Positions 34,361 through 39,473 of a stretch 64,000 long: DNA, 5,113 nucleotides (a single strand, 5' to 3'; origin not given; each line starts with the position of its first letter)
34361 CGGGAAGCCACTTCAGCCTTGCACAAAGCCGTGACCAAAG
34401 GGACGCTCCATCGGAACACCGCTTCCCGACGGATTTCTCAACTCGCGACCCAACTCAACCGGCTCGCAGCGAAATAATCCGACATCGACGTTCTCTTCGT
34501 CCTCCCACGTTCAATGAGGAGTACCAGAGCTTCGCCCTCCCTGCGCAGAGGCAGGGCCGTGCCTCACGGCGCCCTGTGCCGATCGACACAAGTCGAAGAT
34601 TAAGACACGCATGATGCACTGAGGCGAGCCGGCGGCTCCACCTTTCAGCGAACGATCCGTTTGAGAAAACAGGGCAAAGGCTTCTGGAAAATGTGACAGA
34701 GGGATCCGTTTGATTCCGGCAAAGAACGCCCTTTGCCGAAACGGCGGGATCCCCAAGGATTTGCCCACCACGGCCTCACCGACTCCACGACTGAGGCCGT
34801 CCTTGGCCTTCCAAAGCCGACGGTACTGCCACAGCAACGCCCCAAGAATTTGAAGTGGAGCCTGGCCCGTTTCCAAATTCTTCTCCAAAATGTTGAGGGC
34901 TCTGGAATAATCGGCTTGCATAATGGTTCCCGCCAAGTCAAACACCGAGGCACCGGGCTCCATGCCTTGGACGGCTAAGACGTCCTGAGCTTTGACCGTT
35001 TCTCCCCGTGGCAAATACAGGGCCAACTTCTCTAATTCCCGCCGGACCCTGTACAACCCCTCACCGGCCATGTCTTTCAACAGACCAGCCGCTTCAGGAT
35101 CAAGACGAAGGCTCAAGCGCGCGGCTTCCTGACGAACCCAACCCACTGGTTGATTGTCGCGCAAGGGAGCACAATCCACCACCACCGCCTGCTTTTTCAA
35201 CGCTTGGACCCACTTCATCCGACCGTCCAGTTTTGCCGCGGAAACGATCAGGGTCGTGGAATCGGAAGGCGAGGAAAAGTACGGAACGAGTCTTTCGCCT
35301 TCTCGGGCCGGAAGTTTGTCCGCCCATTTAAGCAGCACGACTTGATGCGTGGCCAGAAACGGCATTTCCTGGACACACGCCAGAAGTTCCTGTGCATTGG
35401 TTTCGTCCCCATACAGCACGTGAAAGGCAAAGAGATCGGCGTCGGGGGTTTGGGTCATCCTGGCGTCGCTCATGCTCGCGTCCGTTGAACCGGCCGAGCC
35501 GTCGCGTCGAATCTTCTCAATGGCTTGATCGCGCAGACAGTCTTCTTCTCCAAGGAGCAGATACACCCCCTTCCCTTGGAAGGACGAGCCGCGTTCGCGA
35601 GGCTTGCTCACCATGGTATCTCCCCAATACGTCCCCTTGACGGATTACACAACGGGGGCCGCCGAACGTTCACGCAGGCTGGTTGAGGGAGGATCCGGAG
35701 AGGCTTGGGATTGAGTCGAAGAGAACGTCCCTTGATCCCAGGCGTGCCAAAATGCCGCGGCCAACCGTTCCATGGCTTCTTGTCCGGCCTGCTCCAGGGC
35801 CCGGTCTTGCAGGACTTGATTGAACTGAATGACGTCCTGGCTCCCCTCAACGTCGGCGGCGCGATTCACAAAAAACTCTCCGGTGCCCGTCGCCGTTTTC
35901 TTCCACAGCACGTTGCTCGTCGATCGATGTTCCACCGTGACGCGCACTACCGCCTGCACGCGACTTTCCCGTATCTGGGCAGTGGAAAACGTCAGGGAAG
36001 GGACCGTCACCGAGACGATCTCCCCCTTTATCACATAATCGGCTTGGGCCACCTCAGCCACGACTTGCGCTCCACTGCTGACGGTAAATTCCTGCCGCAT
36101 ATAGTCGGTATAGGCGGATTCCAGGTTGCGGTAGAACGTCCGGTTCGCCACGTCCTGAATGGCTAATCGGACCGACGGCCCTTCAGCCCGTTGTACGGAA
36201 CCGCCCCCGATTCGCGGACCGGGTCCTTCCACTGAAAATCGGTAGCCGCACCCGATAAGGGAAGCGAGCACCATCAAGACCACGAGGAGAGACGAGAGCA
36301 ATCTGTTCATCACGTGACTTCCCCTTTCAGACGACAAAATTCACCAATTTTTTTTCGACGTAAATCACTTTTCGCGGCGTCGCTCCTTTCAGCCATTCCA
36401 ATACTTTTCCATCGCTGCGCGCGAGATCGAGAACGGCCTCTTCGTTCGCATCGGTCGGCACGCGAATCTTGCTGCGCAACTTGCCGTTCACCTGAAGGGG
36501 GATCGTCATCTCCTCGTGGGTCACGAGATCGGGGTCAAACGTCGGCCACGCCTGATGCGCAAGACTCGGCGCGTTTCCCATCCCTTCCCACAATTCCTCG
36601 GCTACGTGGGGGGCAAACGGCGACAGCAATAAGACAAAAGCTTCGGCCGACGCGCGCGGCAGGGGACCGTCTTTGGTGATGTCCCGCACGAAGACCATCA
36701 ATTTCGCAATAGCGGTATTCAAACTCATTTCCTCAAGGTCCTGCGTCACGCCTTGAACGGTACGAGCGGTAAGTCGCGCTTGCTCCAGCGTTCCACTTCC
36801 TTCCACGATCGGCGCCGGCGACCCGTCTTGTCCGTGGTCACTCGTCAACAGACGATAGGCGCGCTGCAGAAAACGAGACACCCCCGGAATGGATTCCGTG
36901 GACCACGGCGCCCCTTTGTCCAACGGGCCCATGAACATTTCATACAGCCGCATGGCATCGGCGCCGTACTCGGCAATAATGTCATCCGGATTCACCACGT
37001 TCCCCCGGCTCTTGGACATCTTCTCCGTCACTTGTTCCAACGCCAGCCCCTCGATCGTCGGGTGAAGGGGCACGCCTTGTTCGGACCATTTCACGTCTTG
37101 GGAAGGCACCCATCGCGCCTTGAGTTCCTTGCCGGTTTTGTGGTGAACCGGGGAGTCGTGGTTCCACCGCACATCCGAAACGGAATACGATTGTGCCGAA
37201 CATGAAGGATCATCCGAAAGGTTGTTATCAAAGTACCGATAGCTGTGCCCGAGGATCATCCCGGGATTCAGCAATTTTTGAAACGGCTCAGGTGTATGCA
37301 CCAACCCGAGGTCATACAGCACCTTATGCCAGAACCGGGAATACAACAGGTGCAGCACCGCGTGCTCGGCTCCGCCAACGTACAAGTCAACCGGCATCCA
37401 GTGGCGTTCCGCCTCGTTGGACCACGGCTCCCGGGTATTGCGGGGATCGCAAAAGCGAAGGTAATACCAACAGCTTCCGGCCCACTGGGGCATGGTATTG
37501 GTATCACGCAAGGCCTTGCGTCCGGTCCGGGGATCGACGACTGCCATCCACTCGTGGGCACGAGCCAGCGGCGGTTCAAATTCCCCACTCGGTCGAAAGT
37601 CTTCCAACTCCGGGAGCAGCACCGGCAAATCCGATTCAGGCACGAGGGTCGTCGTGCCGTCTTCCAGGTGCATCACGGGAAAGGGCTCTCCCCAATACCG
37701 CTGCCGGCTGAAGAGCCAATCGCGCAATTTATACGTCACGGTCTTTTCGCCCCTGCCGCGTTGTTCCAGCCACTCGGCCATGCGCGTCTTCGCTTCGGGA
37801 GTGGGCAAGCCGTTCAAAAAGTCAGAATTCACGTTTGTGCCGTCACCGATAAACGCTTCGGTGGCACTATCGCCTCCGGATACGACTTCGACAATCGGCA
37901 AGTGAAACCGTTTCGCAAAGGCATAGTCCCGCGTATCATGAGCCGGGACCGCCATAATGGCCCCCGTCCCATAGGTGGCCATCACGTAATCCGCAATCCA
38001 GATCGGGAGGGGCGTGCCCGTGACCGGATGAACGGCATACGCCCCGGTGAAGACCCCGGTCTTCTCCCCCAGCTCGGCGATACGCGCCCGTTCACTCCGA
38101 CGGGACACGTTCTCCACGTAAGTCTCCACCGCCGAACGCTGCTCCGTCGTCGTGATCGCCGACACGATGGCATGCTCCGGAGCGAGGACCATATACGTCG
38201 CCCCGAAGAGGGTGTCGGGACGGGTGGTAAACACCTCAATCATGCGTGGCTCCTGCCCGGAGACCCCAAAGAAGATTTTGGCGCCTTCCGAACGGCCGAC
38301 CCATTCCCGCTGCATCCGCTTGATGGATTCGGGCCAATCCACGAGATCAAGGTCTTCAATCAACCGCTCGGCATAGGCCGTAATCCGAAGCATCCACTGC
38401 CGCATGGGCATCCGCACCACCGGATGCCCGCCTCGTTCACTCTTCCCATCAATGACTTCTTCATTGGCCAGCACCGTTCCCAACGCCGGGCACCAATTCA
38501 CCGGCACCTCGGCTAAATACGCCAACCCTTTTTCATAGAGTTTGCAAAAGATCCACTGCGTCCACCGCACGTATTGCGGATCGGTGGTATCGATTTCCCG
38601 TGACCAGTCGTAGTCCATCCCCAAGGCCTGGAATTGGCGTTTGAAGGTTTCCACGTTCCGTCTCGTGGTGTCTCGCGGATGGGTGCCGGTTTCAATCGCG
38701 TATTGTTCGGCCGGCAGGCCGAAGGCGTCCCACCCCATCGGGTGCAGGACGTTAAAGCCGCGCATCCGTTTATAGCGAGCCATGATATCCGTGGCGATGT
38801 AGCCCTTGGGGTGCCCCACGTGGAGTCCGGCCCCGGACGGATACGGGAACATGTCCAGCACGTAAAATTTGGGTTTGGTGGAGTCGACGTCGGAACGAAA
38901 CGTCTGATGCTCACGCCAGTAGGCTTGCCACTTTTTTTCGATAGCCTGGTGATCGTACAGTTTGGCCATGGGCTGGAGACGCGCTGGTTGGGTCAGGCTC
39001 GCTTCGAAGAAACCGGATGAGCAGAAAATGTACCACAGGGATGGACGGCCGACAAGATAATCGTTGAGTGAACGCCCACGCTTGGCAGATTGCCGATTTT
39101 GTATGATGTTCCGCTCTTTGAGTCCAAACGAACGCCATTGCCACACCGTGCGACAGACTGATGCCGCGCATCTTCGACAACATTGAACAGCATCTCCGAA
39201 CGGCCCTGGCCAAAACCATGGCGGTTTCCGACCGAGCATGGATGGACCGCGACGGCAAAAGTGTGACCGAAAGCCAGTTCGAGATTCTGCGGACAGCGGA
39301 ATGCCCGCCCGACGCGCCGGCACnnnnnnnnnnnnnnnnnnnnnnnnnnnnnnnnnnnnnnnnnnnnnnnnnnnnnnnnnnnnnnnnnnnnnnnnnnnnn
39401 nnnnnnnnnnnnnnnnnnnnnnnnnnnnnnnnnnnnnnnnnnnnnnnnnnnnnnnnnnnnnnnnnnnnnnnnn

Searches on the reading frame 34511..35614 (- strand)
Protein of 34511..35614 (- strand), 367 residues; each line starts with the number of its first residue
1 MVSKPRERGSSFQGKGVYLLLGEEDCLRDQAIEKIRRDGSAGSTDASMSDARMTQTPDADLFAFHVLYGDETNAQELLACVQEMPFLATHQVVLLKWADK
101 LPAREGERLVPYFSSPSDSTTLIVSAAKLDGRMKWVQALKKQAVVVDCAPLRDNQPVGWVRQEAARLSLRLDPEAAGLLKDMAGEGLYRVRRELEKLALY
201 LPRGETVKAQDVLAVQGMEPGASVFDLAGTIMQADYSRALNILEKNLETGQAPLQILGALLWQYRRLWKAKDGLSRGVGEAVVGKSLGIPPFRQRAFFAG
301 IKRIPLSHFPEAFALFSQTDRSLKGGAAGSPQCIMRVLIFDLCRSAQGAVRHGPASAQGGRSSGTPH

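Call 18: search_protein_families(library=pfam, proteins=[window:34511-35614:-], max_evalue=0.001)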
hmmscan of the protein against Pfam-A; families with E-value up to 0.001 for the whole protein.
window:34511-35614:- (367 aa): 2 families
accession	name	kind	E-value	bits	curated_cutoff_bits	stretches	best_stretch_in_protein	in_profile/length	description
PF06144.19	DNA_pol3_delta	-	1.9e-13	50.9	21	1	62-148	30-123/124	DNA polymerase III, delta subunit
PF21694.2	DNA_pol3_delta_C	-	3.1e-13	50.2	27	1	223-328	3-108/121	DNA polymerase III delta subunit, C-terminal domain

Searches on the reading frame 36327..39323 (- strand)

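Call 18: search_protein_families(library=pfam, proteins=[window:36327-39323:-], max_evalue=0.001)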
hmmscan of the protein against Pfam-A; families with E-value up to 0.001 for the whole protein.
window:36327-39323:- (998 aa): 5 families
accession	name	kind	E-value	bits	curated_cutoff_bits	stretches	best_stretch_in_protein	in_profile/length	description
PF13603.12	tRNA-synt_1_2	-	4.1e-61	206.1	25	1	339-520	1-185/185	Leucyl-tRNA synthetase, editing domain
PF00133.28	tRNA-synt_1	-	2.4e-45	155.5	22.7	2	132-342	2-225/414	tRNA synthetases class I (I, L, M and V)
PF09334.17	tRNA-synt_1g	-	2.6e-27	96.1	20.1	1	158-290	6-135/391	tRNA synthetases class I (M)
PF08264.19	Anticodon_1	-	7.3e-19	68.5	25.1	1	852-964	8-147/148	Anticodon-binding domain of tRNA ligase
PF01406.26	tRNA-synt_1e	-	0.00019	21.3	27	0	766-794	251-279/301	tRNA synthetases class I (C) catalytic domain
